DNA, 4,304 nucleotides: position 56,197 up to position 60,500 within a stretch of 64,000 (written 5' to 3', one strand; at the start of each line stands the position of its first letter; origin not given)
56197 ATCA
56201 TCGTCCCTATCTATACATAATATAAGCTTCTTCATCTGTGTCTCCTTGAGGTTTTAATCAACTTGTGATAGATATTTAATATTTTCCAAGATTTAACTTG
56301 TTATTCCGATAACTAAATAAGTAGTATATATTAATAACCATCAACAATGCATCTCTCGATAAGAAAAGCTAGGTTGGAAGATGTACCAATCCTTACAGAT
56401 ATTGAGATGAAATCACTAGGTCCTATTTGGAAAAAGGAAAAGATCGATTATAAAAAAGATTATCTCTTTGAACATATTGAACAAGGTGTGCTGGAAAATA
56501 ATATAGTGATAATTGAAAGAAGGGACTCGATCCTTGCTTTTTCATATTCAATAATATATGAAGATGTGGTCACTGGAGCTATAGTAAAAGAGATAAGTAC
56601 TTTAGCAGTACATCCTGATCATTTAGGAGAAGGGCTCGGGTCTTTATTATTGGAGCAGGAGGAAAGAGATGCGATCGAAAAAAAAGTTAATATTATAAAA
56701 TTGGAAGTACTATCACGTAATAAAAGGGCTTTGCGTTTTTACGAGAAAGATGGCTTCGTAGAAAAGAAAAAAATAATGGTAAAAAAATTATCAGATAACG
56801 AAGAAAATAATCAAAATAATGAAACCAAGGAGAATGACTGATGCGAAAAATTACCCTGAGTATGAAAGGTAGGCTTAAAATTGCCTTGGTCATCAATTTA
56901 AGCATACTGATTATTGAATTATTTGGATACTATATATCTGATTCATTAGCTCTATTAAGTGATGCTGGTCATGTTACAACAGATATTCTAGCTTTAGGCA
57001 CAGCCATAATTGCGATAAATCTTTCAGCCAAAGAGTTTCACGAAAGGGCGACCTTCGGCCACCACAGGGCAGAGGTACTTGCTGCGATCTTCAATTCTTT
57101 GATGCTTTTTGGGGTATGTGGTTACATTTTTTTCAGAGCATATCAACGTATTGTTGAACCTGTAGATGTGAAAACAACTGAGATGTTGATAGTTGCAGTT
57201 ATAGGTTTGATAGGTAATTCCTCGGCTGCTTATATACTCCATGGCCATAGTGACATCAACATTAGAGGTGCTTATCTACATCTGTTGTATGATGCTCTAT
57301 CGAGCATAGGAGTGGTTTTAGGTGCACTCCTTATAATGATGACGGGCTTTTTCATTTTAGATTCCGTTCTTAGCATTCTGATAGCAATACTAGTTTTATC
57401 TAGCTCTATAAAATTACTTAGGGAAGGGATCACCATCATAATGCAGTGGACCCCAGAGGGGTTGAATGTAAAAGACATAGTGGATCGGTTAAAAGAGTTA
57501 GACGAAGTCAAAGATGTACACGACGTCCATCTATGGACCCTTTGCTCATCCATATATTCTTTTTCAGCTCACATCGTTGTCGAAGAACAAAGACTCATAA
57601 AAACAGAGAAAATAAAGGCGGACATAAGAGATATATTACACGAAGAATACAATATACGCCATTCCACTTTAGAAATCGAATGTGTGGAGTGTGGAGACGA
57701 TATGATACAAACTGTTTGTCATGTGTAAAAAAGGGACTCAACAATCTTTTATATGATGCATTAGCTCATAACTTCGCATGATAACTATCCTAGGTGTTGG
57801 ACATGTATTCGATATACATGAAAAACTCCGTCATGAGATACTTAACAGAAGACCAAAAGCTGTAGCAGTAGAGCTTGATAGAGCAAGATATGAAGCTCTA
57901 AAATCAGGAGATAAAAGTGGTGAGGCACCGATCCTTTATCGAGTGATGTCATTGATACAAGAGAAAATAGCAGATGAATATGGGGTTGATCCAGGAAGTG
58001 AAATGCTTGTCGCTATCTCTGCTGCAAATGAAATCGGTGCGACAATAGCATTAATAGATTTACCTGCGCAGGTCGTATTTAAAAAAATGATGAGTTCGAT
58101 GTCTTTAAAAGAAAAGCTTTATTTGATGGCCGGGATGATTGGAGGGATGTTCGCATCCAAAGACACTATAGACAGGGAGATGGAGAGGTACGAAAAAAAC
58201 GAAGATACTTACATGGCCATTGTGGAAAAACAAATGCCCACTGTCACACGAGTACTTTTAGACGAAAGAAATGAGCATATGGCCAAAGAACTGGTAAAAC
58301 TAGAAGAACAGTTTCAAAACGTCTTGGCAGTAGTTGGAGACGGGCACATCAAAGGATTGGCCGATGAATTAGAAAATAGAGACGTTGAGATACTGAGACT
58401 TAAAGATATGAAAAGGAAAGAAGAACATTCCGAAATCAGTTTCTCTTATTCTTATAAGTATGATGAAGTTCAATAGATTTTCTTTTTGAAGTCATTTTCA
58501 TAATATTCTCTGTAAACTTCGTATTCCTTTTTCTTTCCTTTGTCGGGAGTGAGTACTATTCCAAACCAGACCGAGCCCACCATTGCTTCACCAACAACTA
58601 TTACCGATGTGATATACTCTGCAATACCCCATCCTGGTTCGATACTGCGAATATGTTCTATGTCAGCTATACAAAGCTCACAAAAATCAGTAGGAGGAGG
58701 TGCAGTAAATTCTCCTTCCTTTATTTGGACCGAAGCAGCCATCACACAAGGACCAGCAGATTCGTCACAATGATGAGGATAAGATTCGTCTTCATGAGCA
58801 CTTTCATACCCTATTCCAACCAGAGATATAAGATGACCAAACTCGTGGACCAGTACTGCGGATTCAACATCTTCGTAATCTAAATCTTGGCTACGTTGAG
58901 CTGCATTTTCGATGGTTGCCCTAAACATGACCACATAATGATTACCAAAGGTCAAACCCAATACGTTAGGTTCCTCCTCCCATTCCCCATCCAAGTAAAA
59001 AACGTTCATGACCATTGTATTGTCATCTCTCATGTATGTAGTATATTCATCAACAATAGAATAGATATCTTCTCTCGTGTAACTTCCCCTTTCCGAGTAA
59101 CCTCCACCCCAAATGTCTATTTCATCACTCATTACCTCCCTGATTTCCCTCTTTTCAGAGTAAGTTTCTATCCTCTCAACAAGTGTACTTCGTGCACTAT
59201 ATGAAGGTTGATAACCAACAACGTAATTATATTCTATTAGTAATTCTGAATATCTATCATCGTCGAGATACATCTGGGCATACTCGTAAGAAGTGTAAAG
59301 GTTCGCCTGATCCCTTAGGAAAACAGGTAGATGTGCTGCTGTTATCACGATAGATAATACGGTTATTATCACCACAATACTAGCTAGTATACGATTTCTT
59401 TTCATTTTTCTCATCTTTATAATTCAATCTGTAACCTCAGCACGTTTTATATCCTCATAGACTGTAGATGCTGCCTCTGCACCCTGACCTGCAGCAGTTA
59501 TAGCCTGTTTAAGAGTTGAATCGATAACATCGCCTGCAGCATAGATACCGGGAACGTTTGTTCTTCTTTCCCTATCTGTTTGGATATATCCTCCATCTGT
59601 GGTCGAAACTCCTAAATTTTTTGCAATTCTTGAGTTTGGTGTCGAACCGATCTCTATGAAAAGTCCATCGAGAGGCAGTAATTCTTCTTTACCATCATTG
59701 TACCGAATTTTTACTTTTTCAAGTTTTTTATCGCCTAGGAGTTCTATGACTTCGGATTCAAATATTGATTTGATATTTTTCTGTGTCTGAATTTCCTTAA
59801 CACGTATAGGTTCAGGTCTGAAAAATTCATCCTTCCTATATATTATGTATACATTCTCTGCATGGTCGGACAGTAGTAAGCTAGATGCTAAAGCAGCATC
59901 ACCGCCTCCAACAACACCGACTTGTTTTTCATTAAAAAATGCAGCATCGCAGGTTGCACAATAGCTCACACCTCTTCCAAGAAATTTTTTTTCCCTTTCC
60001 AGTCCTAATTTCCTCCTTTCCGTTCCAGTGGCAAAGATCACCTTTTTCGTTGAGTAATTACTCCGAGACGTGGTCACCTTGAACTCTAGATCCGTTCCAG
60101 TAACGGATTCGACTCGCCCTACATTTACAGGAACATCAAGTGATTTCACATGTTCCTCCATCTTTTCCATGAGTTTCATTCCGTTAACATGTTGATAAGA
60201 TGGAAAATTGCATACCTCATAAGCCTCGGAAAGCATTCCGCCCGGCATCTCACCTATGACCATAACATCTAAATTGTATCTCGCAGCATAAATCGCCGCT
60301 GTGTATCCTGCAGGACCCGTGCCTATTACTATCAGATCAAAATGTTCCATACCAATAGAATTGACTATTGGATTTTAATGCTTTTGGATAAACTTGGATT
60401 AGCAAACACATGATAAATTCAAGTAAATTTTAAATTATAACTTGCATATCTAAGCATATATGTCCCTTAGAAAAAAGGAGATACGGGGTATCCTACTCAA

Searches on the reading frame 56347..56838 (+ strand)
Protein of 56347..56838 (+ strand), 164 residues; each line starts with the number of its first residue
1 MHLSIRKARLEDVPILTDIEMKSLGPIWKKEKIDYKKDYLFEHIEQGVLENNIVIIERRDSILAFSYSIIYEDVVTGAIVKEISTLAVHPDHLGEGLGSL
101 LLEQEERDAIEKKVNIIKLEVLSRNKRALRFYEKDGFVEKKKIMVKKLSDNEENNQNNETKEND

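Call 38: find_encoding_contigs(protein=window:56347-56838:+, flank=10000, max_places=3)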
Protein window:56347-56838:+ (164 aa): 2 contigs read that carry it; 1 place shown.
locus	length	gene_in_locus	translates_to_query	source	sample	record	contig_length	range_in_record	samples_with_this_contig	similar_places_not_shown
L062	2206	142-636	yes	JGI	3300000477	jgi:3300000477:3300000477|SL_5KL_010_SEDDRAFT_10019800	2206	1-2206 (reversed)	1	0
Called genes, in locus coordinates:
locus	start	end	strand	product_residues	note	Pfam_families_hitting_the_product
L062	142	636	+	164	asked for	PF00583:Acetyltransf_1, PF13673:Acetyltransf_10, PF13508:Acetyltransf_7, PF08445:FR47 (weak)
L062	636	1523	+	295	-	PF01545:Cation_efflux, PF16916:ZT_dimer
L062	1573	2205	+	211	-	?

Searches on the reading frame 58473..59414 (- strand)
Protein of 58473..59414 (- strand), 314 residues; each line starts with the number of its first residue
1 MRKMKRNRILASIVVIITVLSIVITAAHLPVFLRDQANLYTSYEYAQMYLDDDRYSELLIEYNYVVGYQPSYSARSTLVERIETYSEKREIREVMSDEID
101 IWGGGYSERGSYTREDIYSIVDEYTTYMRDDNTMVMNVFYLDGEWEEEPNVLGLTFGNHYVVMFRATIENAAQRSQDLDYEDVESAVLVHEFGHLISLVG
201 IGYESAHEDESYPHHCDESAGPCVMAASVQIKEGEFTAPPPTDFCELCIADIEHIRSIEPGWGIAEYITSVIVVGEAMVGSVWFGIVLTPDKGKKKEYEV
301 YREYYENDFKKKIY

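Call 51: search_protein_families(library=ncbifam, proteins=[window:58473-59414:-])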
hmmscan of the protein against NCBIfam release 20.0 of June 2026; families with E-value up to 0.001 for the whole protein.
window:58473-59414:- (314 aa): 1 family
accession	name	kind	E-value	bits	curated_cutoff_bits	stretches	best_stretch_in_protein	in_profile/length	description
NF033823.0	archmetzin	subfamily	0.00031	20.8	145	0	107-249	45-167/170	archaemetzincin family Zn-dependent metalloprotease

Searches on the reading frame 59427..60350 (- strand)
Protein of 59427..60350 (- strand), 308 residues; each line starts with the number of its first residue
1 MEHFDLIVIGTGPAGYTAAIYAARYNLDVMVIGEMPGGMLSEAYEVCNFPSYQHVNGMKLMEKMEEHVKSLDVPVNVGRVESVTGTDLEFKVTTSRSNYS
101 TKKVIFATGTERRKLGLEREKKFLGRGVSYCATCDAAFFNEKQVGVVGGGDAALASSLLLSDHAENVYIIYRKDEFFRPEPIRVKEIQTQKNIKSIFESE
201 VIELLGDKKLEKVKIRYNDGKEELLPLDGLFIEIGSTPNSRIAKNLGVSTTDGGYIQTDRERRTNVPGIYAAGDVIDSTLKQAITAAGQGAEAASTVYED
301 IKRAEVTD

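Call 29: find_encoding_contigs(protein=window:59427-60350:-, flank=10000, max_places=4)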
Protein window:59427-60350:- (308 aa): no gene with exactly this product is on record in the collection.

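Call 51: search_protein_families(library=ncbifam, proteins=[window:59427-60350:-])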
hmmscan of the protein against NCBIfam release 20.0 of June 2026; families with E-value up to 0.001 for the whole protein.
window:59427-60350:- (308 aa): 79 families (the best 25 are shown)
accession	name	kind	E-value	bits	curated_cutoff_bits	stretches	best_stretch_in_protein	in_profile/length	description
TIGR01292.1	TRX_reduct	equivalog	1.3e-95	319.7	343.45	1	5-299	2-298/300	thioredoxin-disulfide reductase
TIGR03140.1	AhpF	equivalog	1.9e-65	221.4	502.9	1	2-301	211-512/515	alkyl hydroperoxide reductase subunit F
TIGR03143.1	AhpF_homolog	hypoth_equivalog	3.5e-64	217.3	687.65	1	3-299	4-306/555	putative alkyl hydroperoxide reductase F subunit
NF007614.0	PRK10262.1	equivalog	2.8e-56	191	644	1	2-294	5-307/321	thioredoxin-disulfide reductase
TIGR01350.1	lipoamide_DH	equivalog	3.3e-26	92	408.8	2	68-300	99-332/461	dihydrolipoyl dehydrogenase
TIGR04018.1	Bthiol_YpdA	hypoth_equivalog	3e-22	78.8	339.9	1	78-301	91-313/316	YpdA family putative bacillithiol disulfide reductase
NF004945.0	PRK06292.2-3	equivalog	5.8e-19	68.4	494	1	57-283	90-312/457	dihydrolipoyl dehydrogenase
NF004776.0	PRK06116.1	equivalog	1e-18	67.6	480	1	95-300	126-328/450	glutathione-disulfide reductase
TIGR02053.1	MerA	equivalog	2.5e-17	63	454.45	1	62-298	92-329/465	mercury(II) reductase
TIGR03385.1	CoA_CoA_reduc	equivalog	5.5e-17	61.7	578.8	1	6-279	2-286/439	CoA-disulfide reductase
NF005883.0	PRK07845.1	equivalog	2.5e-16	59.7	479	2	212-293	250-330/466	NAD(P)H-quinone dehydrogenase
NF009409.0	PRK12770.1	subfamily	2.5e-16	59.7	343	1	7-297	22-346/360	putative glutamate synthase subunit beta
TIGR01316.1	gltA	equivalog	2.7e-16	59.4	471.75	2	212-299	362-447/449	NADPH-dependent glutamate synthase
NF003585.0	PRK05249.1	equivalog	2.2e-14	53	465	2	97-303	135-339/464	Si-specific NAD(P)(+) transhydrogenase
NF041853.1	hythiocyan_redase_MerA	equivalog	3.4e-14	52.5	650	1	141-276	160-295/440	hypothiocyanous acid reductase MerA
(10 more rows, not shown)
